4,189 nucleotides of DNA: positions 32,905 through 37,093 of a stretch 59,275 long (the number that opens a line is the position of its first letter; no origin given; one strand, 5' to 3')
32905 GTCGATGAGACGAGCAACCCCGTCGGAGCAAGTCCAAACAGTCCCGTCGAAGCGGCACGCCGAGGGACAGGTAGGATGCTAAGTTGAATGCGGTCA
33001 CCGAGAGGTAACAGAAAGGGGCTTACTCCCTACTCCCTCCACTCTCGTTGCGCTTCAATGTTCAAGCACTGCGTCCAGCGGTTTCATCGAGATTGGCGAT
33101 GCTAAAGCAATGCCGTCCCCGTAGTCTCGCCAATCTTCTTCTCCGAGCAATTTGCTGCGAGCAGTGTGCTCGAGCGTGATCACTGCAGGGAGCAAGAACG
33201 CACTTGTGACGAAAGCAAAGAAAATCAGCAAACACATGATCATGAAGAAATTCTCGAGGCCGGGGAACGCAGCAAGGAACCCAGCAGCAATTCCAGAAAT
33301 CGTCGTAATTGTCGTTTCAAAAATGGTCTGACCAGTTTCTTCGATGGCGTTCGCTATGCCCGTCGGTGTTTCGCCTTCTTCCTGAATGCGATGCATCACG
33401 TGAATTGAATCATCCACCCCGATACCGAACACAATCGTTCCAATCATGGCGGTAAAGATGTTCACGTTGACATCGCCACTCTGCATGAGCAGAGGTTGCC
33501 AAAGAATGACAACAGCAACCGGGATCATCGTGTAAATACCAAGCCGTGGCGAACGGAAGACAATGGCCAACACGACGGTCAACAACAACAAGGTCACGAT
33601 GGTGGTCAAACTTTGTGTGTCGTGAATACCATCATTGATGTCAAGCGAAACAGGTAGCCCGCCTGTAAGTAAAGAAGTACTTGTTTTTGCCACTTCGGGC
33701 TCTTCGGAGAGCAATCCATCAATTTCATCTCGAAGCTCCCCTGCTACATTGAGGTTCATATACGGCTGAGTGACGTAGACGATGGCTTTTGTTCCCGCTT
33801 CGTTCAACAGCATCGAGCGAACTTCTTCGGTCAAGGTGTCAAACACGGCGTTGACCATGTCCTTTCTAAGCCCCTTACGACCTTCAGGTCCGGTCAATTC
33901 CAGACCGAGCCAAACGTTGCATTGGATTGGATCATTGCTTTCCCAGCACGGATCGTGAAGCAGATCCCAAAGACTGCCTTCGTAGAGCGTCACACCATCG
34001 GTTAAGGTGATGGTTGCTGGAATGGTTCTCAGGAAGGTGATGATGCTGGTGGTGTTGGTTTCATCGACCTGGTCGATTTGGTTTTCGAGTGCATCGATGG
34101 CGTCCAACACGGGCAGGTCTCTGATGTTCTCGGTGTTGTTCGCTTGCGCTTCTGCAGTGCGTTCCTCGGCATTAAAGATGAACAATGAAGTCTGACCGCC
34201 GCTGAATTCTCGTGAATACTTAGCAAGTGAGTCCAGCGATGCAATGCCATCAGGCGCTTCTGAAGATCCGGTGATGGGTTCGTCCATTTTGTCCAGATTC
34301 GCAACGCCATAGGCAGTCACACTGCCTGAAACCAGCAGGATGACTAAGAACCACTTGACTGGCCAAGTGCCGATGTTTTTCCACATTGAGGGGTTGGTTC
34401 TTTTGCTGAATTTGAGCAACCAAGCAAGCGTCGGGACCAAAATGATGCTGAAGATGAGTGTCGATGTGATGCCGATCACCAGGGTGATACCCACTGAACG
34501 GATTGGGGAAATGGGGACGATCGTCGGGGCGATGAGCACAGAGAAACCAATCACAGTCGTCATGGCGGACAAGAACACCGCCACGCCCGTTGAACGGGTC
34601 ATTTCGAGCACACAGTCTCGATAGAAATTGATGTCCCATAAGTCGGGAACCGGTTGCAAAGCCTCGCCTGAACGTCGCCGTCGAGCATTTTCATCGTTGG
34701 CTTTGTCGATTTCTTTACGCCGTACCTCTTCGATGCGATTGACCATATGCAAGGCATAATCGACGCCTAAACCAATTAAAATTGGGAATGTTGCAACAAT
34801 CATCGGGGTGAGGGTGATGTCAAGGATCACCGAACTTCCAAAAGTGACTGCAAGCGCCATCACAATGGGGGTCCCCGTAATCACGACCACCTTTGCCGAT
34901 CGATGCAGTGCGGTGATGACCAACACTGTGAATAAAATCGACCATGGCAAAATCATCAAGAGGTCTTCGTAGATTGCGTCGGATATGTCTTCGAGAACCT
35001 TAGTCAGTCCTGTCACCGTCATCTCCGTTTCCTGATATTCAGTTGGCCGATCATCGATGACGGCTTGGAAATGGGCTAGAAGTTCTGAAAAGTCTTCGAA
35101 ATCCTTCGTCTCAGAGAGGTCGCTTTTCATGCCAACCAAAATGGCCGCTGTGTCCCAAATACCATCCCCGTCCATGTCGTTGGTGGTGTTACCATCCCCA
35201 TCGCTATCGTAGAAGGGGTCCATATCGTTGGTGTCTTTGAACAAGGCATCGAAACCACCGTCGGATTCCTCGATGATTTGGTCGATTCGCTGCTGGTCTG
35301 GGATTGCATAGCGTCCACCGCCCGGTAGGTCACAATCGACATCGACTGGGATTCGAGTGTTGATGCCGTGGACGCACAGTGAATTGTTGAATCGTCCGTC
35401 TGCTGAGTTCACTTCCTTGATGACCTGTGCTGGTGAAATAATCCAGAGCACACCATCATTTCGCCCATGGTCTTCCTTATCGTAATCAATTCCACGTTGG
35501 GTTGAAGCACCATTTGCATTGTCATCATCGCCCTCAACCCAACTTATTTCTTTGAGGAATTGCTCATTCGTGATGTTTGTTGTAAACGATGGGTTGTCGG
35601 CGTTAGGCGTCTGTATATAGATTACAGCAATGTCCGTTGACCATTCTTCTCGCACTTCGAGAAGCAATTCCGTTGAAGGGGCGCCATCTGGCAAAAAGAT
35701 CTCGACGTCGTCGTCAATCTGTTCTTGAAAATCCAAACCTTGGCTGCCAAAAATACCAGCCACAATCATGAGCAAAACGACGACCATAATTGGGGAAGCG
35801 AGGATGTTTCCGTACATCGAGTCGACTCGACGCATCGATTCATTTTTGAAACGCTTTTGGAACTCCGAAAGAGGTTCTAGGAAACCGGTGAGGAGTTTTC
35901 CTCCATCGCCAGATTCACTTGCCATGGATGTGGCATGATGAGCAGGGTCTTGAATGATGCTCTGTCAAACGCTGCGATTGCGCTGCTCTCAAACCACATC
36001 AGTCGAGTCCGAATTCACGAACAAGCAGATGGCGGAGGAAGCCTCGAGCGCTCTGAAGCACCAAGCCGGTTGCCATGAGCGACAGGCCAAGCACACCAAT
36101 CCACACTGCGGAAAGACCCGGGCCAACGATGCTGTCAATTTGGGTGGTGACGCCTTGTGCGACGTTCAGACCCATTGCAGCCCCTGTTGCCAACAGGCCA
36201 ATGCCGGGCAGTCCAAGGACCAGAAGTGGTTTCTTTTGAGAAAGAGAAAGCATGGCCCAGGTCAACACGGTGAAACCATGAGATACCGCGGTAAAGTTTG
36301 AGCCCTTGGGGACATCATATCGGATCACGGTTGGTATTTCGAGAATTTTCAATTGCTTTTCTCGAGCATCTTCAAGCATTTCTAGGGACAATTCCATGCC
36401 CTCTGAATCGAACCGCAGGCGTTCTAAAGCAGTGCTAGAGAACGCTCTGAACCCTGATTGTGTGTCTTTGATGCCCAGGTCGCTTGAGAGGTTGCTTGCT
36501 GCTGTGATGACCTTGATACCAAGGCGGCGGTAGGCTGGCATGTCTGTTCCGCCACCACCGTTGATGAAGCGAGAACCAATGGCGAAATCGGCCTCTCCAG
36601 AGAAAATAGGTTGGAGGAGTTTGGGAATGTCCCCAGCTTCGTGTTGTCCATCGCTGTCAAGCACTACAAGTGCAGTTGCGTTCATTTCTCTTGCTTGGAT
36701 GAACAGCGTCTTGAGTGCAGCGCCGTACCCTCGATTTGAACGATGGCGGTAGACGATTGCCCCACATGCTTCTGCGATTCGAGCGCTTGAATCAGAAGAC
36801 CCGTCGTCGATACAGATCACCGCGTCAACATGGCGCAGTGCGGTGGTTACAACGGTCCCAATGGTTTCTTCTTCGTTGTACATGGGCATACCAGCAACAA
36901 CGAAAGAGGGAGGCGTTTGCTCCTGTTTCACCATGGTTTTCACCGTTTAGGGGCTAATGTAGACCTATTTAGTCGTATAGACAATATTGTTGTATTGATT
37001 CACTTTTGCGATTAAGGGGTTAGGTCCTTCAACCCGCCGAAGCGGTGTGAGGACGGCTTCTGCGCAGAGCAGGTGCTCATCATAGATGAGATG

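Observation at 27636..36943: Module 1: giant CARDB-anchored surface protein convergent with a COG1033/MMPL-type exporter and a GT2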

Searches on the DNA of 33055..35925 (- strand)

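Call 78: search_rna_families(sources=[L096, L008, L006, L001, L139, L172], threshold=gathering)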
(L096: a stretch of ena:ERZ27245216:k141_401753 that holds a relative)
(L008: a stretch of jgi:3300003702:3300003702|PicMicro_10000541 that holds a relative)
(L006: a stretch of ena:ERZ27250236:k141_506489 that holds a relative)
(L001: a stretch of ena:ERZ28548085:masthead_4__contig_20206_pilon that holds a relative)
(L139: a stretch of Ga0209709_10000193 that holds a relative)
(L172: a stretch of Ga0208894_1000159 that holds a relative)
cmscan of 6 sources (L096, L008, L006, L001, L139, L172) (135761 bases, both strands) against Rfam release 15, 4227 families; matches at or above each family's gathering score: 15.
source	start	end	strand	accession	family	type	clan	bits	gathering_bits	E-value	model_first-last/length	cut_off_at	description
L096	13378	13669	-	RF00373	RNaseP_arch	Gene; ribozyme;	CL00002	240.6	84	1.8e-70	1-288/288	no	Archaeal RNase P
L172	13416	13707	-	RF00373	RNaseP_arch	Gene; ribozyme;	CL00002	240.2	84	2.5e-70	1-288/288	no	Archaeal RNase P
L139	13352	13643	-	RF00373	RNaseP_arch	Gene; ribozyme;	CL00002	230.7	84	2.3e-67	1-288/288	no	Archaeal RNase P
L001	12889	13186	-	RF00373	RNaseP_arch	Gene; ribozyme;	CL00002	220.4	84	3.8e-64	1-288/288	no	Archaeal RNase P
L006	15086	15387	+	RF00373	RNaseP_arch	Gene; ribozyme;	CL00002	207.4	84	4.7e-60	1-288/288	no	Archaeal RNase P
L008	10761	11062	+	RF00373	RNaseP_arch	Gene; ribozyme;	CL00002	200.8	84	5.4e-58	1-288/288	no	Archaeal RNase P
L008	4510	4583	-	RF00005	tRNA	Gene; tRNA;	CL00001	72.1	29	1.8e-13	1-71/71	no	tRNA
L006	8819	8892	+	RF00005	tRNA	Gene; tRNA;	CL00001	72.1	29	1.8e-13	1-71/71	no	tRNA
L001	19075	19148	+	RF00005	tRNA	Gene; tRNA;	CL00001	71.4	29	2.8e-13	1-71/71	no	tRNA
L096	14496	14569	+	RF00005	tRNA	Gene; tRNA;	CL00001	70.2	29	5.9e-13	1-71/71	no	tRNA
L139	14543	14616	+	RF00005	tRNA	Gene; tRNA;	CL00001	69.9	29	7e-13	1-71/71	no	tRNA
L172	14571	14644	+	RF00005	tRNA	Gene; tRNA;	CL00001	69.9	29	7e-13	1-71/71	no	tRNA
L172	17354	17426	-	RF00005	tRNA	Gene; tRNA;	CL00001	55.9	29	5.1e-09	1-71/71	no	tRNA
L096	17685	17757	-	RF00005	tRNA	Gene; tRNA;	CL00001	53.8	29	1.9e-08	1-71/71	no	tRNA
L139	17736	17808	-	RF00005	tRNA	Gene; tRNA;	CL00001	53.4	29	2.4e-08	1-71/71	no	tRNA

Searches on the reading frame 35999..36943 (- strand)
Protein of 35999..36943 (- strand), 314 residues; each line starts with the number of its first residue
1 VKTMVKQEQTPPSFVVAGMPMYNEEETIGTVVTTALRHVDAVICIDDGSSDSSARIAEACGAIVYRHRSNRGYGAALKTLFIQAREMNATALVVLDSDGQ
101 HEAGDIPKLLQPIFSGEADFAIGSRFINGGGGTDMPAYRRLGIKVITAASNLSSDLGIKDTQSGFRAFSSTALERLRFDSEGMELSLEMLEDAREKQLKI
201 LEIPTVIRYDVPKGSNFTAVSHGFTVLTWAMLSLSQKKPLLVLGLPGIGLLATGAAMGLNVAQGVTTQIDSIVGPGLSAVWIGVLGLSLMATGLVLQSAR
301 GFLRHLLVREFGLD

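Call 3: search_protein_families(library=pfam, proteins=[window:35999-36943:-], max_evalue=0.01)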
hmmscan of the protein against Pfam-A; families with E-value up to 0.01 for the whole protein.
window:35999-36943:- (314 aa): 1 family
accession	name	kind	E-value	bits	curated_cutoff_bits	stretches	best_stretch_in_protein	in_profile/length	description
PF00535.33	Glycos_transf_2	-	3.1e-23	83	23.3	1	19-176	4-167/168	Glycosyl transferase family 2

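Call 4: search_protein_families(library=ncbifam, proteins=[window:35999-36943:-], max_evalue=0.01)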
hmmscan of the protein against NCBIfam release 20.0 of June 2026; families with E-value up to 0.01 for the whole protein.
window:35999-36943:- (314 aa): 8 families
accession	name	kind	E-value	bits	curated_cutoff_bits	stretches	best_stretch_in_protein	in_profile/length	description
TIGR04182.1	glyco_TIGR04182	equivalog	2e-34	119.3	325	1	19-295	6-278/293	S-layer glycoprotein N-glycosyltransferase AglJ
NF058614.1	PPMAGASynPpgS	equivalog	3.2e-34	118.3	370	1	19-210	6-199/226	polyprenyl-phospho-N-acetylgalactosaminyl synthase PpgS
NF041391.1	DPhHxTase_Halo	equivalog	1.5e-18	66.5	375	1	19-210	1-184/213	dolichyl-phosphate hexose transferase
NF010496.0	PRK13915.1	equivalog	2.1e-07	30.4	262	1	15-68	33-92/307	glucosyl-3-phosphoglycerate synthase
NF007986.1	PRK10714.1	equivalog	3.6e-05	22.9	529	1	18-112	11-114/316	undecaprenyl-phosphate 4-deoxy-4-formamido-L-arabinose transferase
TIGR04283.1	glyco_like_mftF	equivalog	0.00016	21.3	182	1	20-73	6-62/221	TIGR04283 family arsenosugar biosynthesis glycosyltransferase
TIGR03937.1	PgaC_IcaA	equivalog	0.00026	20.1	422.3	1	15-98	47-135/407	poly-beta-1,6-N-acetyl-D-glucosamine synthase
TIGR03965.1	mycofact_glyco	equivalog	0.0059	15.5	280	1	21-112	82-178/467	mycofactocin biosynthesis glycosyltransferase MftF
